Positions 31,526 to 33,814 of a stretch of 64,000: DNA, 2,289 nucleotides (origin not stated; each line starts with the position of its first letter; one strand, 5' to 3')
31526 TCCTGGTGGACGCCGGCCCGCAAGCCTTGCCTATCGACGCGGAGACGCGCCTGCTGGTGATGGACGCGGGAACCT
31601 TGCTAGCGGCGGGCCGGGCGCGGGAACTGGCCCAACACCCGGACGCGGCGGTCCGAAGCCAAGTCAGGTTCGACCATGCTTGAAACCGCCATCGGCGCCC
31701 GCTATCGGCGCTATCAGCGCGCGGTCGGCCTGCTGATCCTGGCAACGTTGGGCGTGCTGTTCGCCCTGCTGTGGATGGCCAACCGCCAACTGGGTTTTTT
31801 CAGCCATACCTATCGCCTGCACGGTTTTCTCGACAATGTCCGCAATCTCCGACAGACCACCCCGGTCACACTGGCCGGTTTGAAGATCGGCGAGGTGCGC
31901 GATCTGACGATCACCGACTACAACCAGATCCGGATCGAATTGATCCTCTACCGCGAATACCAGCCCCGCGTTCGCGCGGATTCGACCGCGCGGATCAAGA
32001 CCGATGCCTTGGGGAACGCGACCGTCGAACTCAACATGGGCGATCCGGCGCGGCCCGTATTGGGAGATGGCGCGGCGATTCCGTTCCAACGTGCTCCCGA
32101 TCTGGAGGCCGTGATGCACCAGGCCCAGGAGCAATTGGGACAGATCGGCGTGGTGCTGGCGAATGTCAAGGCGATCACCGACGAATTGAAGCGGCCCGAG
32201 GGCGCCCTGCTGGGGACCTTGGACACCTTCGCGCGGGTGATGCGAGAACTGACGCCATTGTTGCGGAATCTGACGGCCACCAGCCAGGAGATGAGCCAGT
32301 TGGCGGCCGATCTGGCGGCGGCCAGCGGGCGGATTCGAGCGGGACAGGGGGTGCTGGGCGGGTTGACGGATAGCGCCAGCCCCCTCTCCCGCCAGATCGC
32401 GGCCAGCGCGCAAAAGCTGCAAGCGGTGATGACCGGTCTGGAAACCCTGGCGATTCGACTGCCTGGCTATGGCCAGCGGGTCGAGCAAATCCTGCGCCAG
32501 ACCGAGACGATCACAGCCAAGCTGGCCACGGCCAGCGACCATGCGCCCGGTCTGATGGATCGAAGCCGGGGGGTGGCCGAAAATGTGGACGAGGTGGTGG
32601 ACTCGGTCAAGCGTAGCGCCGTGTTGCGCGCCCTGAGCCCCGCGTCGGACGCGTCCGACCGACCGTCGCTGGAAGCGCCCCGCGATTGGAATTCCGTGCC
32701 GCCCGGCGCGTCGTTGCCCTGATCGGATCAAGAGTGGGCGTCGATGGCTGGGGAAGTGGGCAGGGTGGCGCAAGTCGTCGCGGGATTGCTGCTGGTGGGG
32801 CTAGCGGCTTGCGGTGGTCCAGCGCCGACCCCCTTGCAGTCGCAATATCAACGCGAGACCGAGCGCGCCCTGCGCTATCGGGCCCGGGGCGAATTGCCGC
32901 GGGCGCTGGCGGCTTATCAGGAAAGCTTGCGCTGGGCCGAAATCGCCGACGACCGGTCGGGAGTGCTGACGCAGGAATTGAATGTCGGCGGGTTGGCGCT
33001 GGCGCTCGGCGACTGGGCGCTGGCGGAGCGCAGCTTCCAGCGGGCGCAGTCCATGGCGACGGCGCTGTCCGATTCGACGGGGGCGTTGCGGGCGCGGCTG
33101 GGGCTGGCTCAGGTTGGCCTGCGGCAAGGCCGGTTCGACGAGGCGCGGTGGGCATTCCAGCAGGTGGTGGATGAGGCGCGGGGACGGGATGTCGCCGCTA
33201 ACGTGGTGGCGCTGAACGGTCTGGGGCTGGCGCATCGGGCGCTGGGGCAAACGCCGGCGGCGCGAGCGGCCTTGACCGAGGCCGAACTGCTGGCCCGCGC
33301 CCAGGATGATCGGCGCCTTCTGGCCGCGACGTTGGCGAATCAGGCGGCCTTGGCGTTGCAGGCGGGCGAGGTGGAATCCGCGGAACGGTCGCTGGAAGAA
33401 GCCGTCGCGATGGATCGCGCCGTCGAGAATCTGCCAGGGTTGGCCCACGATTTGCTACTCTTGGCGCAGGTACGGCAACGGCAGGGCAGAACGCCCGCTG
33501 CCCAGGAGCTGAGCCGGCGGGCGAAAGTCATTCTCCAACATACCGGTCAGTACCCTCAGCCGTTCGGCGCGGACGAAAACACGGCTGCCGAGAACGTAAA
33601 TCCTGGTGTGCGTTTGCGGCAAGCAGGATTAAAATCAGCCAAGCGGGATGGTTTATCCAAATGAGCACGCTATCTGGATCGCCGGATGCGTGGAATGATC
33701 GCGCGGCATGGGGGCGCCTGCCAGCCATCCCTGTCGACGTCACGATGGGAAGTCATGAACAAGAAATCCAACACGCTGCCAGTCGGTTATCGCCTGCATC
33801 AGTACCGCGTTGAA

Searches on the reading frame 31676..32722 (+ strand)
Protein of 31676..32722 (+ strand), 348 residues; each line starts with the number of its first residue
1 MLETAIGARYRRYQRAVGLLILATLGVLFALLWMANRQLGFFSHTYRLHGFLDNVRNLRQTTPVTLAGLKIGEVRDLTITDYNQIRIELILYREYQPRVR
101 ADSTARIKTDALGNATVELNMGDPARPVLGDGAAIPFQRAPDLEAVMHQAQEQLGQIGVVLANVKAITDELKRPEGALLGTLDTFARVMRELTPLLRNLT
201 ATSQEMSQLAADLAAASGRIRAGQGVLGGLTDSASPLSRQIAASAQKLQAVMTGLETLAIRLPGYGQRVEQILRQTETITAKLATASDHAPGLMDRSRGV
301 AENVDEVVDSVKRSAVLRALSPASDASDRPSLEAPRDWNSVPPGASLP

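Call 3: search_protein_families(library=pfam, proteins=[window:31676-32722:+], max_evalue=0.01)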
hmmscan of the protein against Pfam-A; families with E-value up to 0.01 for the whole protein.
window:31676-32722:+ (348 aa): 6 families
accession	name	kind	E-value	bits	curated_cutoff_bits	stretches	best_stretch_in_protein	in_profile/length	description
PF02470.25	MlaD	-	8.7e-13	48.8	25.1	1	45-122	2-81/81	MlaD protein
PF06103.16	DUF948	-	0.00028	21.4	37.2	0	265-312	38-78/89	Bacterial protein of unknown function (DUF948)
PF06008.19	Laminin_I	-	0.00053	20.2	34.6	1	213-313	4-107/259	Laminin Domain I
PF18595.6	Nuf2_DHR10-like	-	0.0013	19.3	28.4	0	161-212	4-55/117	Nuf2, DHR10-like domain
PF20155.4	TMP_3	-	0.0051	17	41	1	180-287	22-129/192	Tape measure protein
PF11887.13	Mce4_CUP1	-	0.0068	16.5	32.6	0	187-313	24-145/222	Cholesterol uptake porter CUP1 of Mce4, putative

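Call 8: find_related_loci(query=window:31676-32722:+, collection=genome_contigs, flank=10000)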
Query window:31676-32722:+ (348 aa) in genome_contigs; peptide patterns used: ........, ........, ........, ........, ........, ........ (x = any residue, [..] = any of these).
133 stretches matched a pattern; 14 encode a relative of the query (tblastn E <= 1e-3); 14 distinct loci.
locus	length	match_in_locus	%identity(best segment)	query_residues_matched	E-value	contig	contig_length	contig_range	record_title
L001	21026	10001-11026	93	1-342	0e+0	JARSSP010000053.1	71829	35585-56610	MAG: Candidatus Contendobacter sp. isolate SCELSE-3-Con NODE_433_length_71829_cov_129.870677, whole genome shotgun seque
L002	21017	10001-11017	92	1-339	0e+0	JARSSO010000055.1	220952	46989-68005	MAG: Candidatus Contendobacter sp. isolate SCELSE-2-Con NODE_83_length_220952_cov_171.718665, whole genome shotgun seque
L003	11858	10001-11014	91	1-338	0e+0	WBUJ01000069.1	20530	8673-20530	MAG: Candidatus Contendobacter sp. isolate SB13 contig_1199, whole genome shotgun sequence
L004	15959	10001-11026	90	1-342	0e+0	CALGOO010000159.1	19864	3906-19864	MAG TPA_asm: uncultured Candidatus Competibacteraceae bacterium isolate SRR1506984_bin.29_CONCOCT_v1.1_MAG genome assemb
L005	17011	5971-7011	84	1-348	0e+0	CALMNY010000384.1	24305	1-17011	MAG TPA_asm: uncultured Candidatus Competibacteraceae bacterium isolate SRR8868559_bin.111_CONCOCT_v1.1_MAG genome assem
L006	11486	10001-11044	83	1-348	0e+0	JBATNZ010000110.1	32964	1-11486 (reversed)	MAG: Candidatus Contendobacter sp. isolate MFD10518_ilm_asm_bin19 k127_273548, whole genome shotgun sequence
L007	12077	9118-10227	79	1-345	0e+0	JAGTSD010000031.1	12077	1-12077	MAG: Proteobacteria bacterium isolate CTSoil_131 scaffold_4824, whole genome shotgun sequence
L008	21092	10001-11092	75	1-339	5e-175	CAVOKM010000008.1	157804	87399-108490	MAG: uncultured Gammaproteobacteria bacterium isolate MFD00032.bin.3.322 genome assembly, contig: contig_36242, whole ge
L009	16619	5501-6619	78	1-348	0e+0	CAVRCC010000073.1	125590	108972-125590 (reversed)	MAG: uncultured Gammaproteobacteria bacterium isolate MFD00032.bin.3.53 genome assembly, contig: contig_95384, whole gen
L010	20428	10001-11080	64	1-337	1e-146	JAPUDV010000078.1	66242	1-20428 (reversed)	MAG: Candidatus Competibacteraceae bacterium isolate labscale reactor_MAG8 NODE_341_length_66242_cov_16.602248, whole ge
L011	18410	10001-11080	64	1-337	1e-145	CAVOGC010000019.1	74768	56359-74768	MAG: uncultured Gammaproteobacteria bacterium isolate MFD09964.bin.1.117 genome assembly, contig: contig_33818, whole ge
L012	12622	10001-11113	62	1-348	9e-144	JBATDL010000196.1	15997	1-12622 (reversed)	MAG: Candidatus Competibacter sp. isolate MFD10475_ilm_asm_bin27 k127_63871, whole genome shotgun sequence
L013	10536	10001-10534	97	1-178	3e-113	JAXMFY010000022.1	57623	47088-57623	MAG: Candidatus Competibacteraceae bacterium isolate STL-PRO99 C2.53.fa-22, whole genome shotgun sequence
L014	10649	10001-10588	84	1-196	1e-108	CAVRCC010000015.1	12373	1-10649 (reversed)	MAG: uncultured Gammaproteobacteria bacterium isolate MFD00032.bin.3.53 genome assembly, contig: contig_134284, whole ge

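Call 11: find_homologous_proteins(query=window:31676-32722:+, max_evalue=0.00001)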
Query window:31676-32722:+ (348 aa): 52 proteins with E <= 0.00001 among 8000 candidates.
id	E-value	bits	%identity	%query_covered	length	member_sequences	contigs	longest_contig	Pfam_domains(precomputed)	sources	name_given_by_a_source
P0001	7.0e-198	675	91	100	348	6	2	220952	PF02470.26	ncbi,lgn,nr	ncbi:MAG: MlaD family protein [Candidatus Contendobacter sp.]|nr:MlaD family protein [Candidatus Con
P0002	1.1e-192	658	89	100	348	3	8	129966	PF02470.26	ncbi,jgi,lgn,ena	-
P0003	1.5e-190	651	90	98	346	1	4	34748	PF02470.26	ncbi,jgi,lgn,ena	-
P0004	2.1e-189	647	88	100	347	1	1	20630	PF02470.26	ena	-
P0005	2.2e-188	644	86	100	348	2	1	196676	PF02470.26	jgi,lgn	jgi:ABC-type transporter Mla subunit MlaD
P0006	1.5e-185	634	87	100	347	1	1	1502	PF02470.26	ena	-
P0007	2.2e-185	634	85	100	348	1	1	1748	PF28544.1,PF06103.17,PF02470.26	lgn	-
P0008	7.3e-185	632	87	100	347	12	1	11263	PF02470.26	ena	-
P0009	4.3e-182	623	85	99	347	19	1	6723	PF06103.17,PF02470.26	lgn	-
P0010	3.7e-181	620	85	100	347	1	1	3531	PF28544.1,PF02470.26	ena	-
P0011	2.2e-173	594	81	99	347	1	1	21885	PF06008.20,PF02470.26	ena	-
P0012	3.5e-173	594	79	99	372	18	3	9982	PF11887.14,PF02470.26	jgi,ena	-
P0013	3.8e-172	590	81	100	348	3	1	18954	PF02470.26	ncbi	-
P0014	2.1e-169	581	77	99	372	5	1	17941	PF06103.17,PF02470.26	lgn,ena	-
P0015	7.1e-169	580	76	100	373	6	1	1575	PF06103.17,PF02470.26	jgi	jgi:ABC-type transporter Mla subunit MlaD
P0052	1.8e-23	102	27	89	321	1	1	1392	PF28544.1,PF02470.26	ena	-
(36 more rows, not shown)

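Call 24: find_encoding_contigs(protein=P0052, flank=10000, max_places=3)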
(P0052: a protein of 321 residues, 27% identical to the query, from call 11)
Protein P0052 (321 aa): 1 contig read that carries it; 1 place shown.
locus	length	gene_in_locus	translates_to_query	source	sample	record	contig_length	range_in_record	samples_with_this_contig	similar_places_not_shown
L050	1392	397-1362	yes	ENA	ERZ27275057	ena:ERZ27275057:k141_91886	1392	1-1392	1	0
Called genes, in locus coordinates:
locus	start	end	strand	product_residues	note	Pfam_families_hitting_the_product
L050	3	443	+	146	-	?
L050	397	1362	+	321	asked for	PF02470:MlaD, PF28544:Helical_needle (faint)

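Call 29: search_protein_representatives(protein=window:31676-32722:+)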
Query: 348 residues. Proteins with E-value up to 0.001 (for the whole library): 3293; up to 1e-10: 455; up to 1e-30: 7. The best 150 are listed.
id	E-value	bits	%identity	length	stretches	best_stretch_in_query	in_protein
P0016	4.1e-168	575.5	78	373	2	1-200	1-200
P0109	1.6e-80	287.7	77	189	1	159-347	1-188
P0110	6.7e-53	197.0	58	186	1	48-218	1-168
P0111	3.8e-52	194.5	55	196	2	180-274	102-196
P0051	6.6e-48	180.6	75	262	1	1-118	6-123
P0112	3.0e-32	129.2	31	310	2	11-194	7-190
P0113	1.2e-31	127.2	28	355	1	9-338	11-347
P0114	1.5e-29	120.3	32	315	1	8-330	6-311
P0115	5.8e-26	108.5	27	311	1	8-293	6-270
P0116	1.1e-25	107.6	28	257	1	8-216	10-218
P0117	1.4e-25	107.3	23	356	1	9-343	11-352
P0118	2.1e-25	106.7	29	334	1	8-318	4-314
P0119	2.3e-25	106.5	27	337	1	13-316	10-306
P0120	3.3e-24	102.7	32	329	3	9-171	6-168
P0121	2.7e-22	96.5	25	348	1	14-324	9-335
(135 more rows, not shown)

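Call 30: list_cluster_members(proteins=[P0112, P0113, P0114, P0115, P0116, P0117, P0118, P0119, P0120, P0121])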
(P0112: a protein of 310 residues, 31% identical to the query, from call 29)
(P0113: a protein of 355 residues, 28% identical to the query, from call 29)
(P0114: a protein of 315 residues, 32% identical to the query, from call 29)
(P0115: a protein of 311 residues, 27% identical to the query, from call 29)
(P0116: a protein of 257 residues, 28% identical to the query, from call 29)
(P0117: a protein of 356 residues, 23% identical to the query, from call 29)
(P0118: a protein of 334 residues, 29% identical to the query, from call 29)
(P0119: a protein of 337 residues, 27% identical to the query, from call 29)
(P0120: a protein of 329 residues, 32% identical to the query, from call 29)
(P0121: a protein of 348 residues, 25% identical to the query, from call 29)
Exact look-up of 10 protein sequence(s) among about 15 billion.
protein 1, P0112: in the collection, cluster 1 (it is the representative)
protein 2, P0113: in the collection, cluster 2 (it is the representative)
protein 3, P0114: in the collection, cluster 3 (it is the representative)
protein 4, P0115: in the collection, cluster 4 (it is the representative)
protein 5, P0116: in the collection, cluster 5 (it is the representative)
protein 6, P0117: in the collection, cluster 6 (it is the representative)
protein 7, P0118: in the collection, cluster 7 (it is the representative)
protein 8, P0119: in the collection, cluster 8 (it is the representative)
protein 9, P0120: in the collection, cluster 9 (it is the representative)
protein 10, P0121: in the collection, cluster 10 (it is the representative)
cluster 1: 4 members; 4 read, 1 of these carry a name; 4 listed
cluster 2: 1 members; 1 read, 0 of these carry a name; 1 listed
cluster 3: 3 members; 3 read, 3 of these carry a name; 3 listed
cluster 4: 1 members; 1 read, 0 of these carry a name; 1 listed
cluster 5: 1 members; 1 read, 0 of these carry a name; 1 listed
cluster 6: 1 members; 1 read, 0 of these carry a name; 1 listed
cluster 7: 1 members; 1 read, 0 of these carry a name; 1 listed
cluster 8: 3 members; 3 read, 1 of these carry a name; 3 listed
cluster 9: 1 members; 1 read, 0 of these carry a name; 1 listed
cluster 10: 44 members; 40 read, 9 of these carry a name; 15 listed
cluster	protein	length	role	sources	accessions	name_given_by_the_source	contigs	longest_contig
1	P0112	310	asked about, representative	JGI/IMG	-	-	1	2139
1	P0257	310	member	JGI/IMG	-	phospholipid/cholesterol/gamma-HCH transport system substrate-binding protein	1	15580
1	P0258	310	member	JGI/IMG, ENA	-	-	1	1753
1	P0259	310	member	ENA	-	-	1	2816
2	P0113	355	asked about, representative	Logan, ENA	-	-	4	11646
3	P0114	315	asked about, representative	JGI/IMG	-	phospholipid/cholesterol/gamma-HCH transport system substrate-binding protein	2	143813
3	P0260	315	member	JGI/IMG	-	phospholipid/cholesterol/gamma-HCH transport system substrate-binding protein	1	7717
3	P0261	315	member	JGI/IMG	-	phospholipid/cholesterol/gamma-HCH transport system substrate-binding protein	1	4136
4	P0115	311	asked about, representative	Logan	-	-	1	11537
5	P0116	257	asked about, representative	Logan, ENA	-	-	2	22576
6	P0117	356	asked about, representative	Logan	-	-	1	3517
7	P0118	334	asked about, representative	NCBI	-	-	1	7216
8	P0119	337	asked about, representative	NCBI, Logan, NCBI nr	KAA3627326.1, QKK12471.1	MAG: MCE family protein [Proteobacteria bacterium] | MAG: MCE family protein [Pseudomonadota bacterium]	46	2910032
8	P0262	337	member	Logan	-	-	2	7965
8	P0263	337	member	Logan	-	-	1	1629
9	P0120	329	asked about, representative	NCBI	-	-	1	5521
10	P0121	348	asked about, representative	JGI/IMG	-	phospholipid/cholesterol/gamma-HCH transport system substrate-binding protein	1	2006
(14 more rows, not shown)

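Call 32: find_homologous_proteins(query=A1, max_evalue=1e-20)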
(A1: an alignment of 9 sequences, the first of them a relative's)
Query A1 (9 sequences) (355 aa, profile of the alignment): 6 proteins with E <= 1e-20 among 8000 candidates.
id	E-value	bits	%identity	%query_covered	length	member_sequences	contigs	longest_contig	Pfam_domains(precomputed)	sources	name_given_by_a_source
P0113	2.4e-132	459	100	100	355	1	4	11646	PF28544.1,PF02470.26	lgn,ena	-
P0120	7.3e-121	421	27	96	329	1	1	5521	PF28544.1,PF02470.26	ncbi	-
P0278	2.5e-102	360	53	99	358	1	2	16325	PF28544.1,PF02470.26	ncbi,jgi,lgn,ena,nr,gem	ncbi:MAG: ABC transporter substrate-binding lipoprotein [Magnetococcales bacterium]|nr:ABC transport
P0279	2.8e-97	344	50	99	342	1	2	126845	PF28544.1,PF06103.17,PF04108.18,PF08429.17,PF02470.26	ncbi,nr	ncbi:MAG: MCE family protein [Magnetococcales bacterium]|nr:MCE family protein [Magnetococcales bact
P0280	2.5e-95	337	48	96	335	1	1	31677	PF28544.1,PF02470.26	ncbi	ncbi:MAG: MlaD family protein [Magnetococcus sp. YQC-5]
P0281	1.0e-85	306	40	99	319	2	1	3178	PF02470.26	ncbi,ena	-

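Call 33: find_encoding_contigs(protein=P0113, flank=10000, max_places=2)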
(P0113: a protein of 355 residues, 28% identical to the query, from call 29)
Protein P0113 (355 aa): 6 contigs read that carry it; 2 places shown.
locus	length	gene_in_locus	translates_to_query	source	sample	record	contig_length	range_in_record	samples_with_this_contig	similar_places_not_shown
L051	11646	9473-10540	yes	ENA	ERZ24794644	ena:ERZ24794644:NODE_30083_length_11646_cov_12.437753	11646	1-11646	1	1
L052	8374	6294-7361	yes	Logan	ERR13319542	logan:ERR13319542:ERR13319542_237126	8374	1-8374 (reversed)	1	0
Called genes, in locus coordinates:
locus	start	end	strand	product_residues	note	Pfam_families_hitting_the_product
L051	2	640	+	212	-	?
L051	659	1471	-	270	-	PF00149:Metallophos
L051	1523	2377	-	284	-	PF00795:CN_hydrolase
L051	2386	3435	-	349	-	PF18912:DZR_2, PF00156:Pribosyltran, PF14681:UPRTase (weak), PF00462:Glutaredoxin, PF13417:GST_N_3 (weak)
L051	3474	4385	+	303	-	PF13489:Methyltransf_23, PF13847:Methyltransf_31 (weak), PF08241:Methyltransf_11, PF08242:Methyltransf_12, PF13649:Methyltransf_25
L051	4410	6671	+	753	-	PF12796:Ank_2, PF00023:Ank (weak), PF13637:Ank_4 (weak), PF12450:vWF_A, PF00092:VWA, PF13519:VWA_2, PF13768:VWA_3 (weak), PF12034:YfbK_C, +2 more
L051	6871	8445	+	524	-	PF03853:YjeF_N, PF01256:Carb_kinase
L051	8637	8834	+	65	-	-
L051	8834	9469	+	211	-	PF00005:ABC_tran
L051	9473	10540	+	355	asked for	PF02470:MlaD, PF28544:Helical_needle (faint)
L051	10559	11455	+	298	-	PF00515:TPR_1 (faint), PF07719:TPR_2 (faint), PF17874:TPR_MalT (faint), PF13176:TPR_7 (faint), PF13181:TPR_8 (faint), PF13432:TPR_16 (faint), PF13424:TPR_12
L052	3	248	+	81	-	?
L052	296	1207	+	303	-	PF13489:Methyltransf_23, PF13847:Methyltransf_31 (weak), PF08241:Methyltransf_11, PF08242:Methyltransf_12, PF13649:Methyltransf_25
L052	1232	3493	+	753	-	PF12796:Ank_2, PF00023:Ank (weak), PF13637:Ank_4 (weak), PF12450:vWF_A, PF00092:VWA, PF13519:VWA_2, PF13768:VWA_3 (weak), PF12034:YfbK_C, +2 more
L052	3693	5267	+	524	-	PF03853:YjeF_N, PF01256:Carb_kinase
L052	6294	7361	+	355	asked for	PF02470:MlaD, PF28544:Helical_needle (faint)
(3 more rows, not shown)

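Call 34: find_encoding_contigs(protein=P0279, flank=10000, max_places=2)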
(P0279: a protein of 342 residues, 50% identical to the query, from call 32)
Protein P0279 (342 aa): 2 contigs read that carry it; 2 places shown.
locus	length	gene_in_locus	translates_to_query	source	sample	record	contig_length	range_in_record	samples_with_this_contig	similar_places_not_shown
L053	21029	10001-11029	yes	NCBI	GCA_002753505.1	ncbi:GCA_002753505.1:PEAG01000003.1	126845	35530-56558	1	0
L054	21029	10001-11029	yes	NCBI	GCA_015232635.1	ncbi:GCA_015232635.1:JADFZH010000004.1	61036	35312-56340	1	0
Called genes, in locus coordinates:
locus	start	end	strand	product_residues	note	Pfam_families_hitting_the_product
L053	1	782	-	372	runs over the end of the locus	PF00072:Response_reg, PF00512:HisKA, PF02518:HATPase_c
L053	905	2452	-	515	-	PF00072:Response_reg, PF00512:HisKA (weak), PF02518:HATPase_c, PF00072:Response_reg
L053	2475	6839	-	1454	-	PF02743:dCache_1, PF08447:PAS_3, PF00512:HisKA, PF02518:HATPase_c, PF00072:Response_reg, PF01627:Hpt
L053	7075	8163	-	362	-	PF00724:Oxidored_FMN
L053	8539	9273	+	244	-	PF02405:MlaE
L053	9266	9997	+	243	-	PF00005:ABC_tran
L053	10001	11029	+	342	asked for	PF02470:MlaD, PF28544:Helical_needle (faint), PF06103:DUF948 (faint), PF04108:ATG17_like (weak), PF08429:PLU-1 (weak)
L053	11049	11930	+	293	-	PF00515:TPR_1 (faint), PF07719:TPR_2 (faint), PF13428:TPR_14 (faint), PF17874:TPR_MalT (weak), PF13181:TPR_8 (faint), PF13432:TPR_16 (faint), PF13424:TPR_12 (weak)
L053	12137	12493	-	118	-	-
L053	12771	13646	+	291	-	-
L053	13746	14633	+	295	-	-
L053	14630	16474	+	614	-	PF01435:Peptidase_M48 (weak), PF13428:TPR_14 (faint), PF13432:TPR_16 (faint), PF14559:TPR_19 (weak)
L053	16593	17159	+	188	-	-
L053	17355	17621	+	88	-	-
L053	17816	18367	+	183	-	-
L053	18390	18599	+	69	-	-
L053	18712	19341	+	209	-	PF00132:Hexapep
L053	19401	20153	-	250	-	PF04231:Endonuclease_1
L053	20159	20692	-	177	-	PF14316:DUF4381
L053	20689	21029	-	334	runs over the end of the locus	PF01882:DUF58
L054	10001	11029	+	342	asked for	PF02470:MlaD, PF28544:Helical_needle (faint), PF06103:DUF948 (faint), PF04108:ATG17_like (weak), PF08429:PLU-1 (weak)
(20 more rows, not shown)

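Call 35: find_encoding_contigs(protein=P0120, flank=10000, max_places=2)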
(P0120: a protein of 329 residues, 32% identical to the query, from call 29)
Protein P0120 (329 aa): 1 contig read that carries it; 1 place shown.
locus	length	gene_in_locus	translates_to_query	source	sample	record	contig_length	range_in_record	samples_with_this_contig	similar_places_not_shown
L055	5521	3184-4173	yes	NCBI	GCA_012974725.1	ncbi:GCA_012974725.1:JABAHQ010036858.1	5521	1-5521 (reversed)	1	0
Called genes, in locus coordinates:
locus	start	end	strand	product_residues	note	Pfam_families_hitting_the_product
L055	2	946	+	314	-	?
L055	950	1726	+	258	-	PF00561:Abhydrolase_1, PF07819:PGAP1 (faint), PF12146:Hydrolase_4 (weak), PF12697:Abhydrolase_6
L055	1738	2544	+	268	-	PF02405:MlaE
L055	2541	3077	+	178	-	-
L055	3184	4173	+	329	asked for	PF02470:MlaD, PF28544:Helical_needle (faint)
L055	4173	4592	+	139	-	-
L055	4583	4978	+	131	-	PF00515:TPR_1 (faint), PF07719:TPR_2 (faint), PF13176:TPR_7 (faint), PF13424:TPR_12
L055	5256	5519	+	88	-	?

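Call 58: search_protein_families(library=ncbifam, proteins=[window:31676-32722:+], max_evalue=0.001)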
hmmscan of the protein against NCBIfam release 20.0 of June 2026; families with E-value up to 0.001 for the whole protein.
window:31676-32722:+ (348 aa): 2 families
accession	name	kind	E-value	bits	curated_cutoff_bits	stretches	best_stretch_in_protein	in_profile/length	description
TIGR00996.1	Mtu_fam_mce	paralog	8e-24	84.3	140.5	2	19-256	7-240/291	MCE family protein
TIGR04430.1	OM_asym_MlaD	equivalog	2.3e-13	50.2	135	1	13-135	5-127/146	outer membrane lipid asymmetry maintenance protein MlaD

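Call 82: search_protein_families(library=pfam, proteins=[L053:12771-13646:+, L053:13746-14633:+, L055:2-946:+], max_evalue=0.001)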
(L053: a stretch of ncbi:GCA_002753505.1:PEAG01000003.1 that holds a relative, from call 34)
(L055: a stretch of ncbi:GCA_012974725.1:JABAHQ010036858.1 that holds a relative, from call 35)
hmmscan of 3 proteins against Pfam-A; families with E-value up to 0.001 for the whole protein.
L053:12771-13646:+ (291 aa): 1 family
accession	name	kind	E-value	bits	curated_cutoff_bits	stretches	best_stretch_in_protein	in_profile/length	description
PF13384.12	HTH_23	-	9.7e-05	22.5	24.6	0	224-262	2-40/50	Homeodomain-like domain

L053:13746-14633:+ (295 aa): 0 families

L055:2-946:+ (314 aa): 1 family
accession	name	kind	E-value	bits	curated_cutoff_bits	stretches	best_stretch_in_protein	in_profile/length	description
PF21074.2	GDH_C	-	4.8e-100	335.5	26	1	1-303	33-338/339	Glutamate dehydrogenase, C-terminal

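Call 85: predict_structure(alignment_id=A4)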
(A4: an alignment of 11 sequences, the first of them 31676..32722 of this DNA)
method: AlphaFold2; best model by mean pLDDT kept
length: 348 residues; sequences in the alignment: 11
mean_pLDDT: 57.9   pTM: 0.34
mean pLDDT of the five models: 57.9, 55.8, 52.3, 48.9, 48.6
residues with pLDDT >= 90: 0; 70-90: 73; 50-70: 184; < 50: 91
segments of 3 or more residues with pLDDT < 50: 1-14, 30-44, 141-146, 224-234, 314-348
pLDDT, mean of each block of 10 residues (from residue 1): 45 51 55 38 59 66 78 80 77 82 79 73 85 75 50 59 58 51 58 59 58 55 46 52 58 53 54 57 52 55 57 47 36 31 35
secondary structure, 60 per line:
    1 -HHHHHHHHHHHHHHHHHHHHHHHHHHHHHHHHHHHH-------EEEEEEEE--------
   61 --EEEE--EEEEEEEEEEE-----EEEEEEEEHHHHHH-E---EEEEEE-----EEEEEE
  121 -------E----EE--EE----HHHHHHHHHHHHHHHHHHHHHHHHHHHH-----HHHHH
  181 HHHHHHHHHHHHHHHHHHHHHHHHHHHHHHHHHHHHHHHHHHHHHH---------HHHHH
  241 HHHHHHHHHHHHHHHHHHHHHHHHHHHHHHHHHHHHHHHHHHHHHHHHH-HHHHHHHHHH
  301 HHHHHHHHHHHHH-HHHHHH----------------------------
elements in order: H2-37 E45-52 E63-66 E69-79 E85-92 H93-98 E104-109 E115-120 H143-170 H176-226 H236-289 H291-313 H315-320

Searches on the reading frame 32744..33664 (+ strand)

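Call 3: search_protein_families(library=pfam, proteins=[window:32744-33664:+], max_evalue=0.01)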
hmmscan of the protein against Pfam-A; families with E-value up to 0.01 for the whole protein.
window:32744-33664:+ (306 aa): 14 families
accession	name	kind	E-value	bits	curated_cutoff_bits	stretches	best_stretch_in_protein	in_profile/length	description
PF13424.12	TPR_12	-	8.1e-20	71.2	30.1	3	79-142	7-72/77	Tetratricopeptide repeat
PF17874.7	TPR_MalT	-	3e-11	43.6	45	3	44-187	49-194/336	MalT-like TPR region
PF07719.23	TPR_2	-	2.3e-10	40.2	27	0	156-183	3-30/34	Tetratricopeptide repeat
PF00515.34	TPR_1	-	1.5e-08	34.5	27.8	0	155-180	2-27/34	Tetratricopeptide repeat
PF13432.12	TPR_16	-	4.7e-08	33.8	32.7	1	85-145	7-61/65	Tetratricopeptide repeat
PF13181.12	TPR_8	-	5.8e-06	26.5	25.7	0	197-225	4-32/34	Tetratricopeptide repeat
PF14559.12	TPR_19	-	2.6e-05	24.9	25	1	92-152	1-62/68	Tetratricopeptide repeat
PF07721.20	TPR_4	-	0.00015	22.4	27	0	116-135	2-21/26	Tetratricopeptide repeat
PF12895.13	ANAPC3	-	0.00031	21.4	27.2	0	223-267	12-56/82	Anaphase-promoting complex, cyclosome, subunit 3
PF13428.12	TPR_14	-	0.00033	21.5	23.5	0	116-145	2-31/44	Tetratricopeptide repeat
PF13414.12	TPR_11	-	0.0011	19.1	26.8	0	44-62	3-21/42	TPR repeat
PF13374.12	TPR_10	-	0.0018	18.7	27.5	0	156-179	4-27/42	Tetratricopeptide repeat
PF13176.12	TPR_7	-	0.0029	18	27.9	0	196-225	1-30/36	Tetratricopeptide repeat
PF12862.13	ANAPC5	-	0.0071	16.8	23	0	190-245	34-89/91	Anaphase-promoting complex subunit 5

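Call 58: search_protein_families(library=ncbifam, proteins=[window:32744-33664:+], max_evalue=0.001)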
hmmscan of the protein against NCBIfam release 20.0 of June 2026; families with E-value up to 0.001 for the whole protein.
window:32744-33664:+ (306 aa): 6 families
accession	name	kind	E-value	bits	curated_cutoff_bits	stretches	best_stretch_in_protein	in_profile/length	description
NF053617.1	SARPRegAfsRStmc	equivalog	8e-11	40.6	1430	1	145-269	726-851/986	SARP-family global regulator AfsR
TIGR02917.1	PEP_TPR_lipo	equivalog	1.7e-07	29.5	312.2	1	87-222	130-255/899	XrtA/PEP-CTERM system TPR-repeat protein PrsT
NF041717.1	HaaA_phane_TPR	equivalog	3.5e-07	28.7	1125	1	129-263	526-661/882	cyclophane-containing RiPP biosynthesis TPR protein HaaT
TIGR02521.1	type_IV_pilW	equivalog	2.1e-05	24.2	154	0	194-259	135-194/234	type IV pilus biogenesis/stability protein PilW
TIGR02795.1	tol_pal_ybgF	equivalog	6.6e-05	23.5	90.1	0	84-179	11-101/119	tol-pal system protein YbgF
NF053520.1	HK_Porph_FimS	equivalog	7.7e-05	21.1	600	1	53-223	142-313/618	sensor histidine kinase FimS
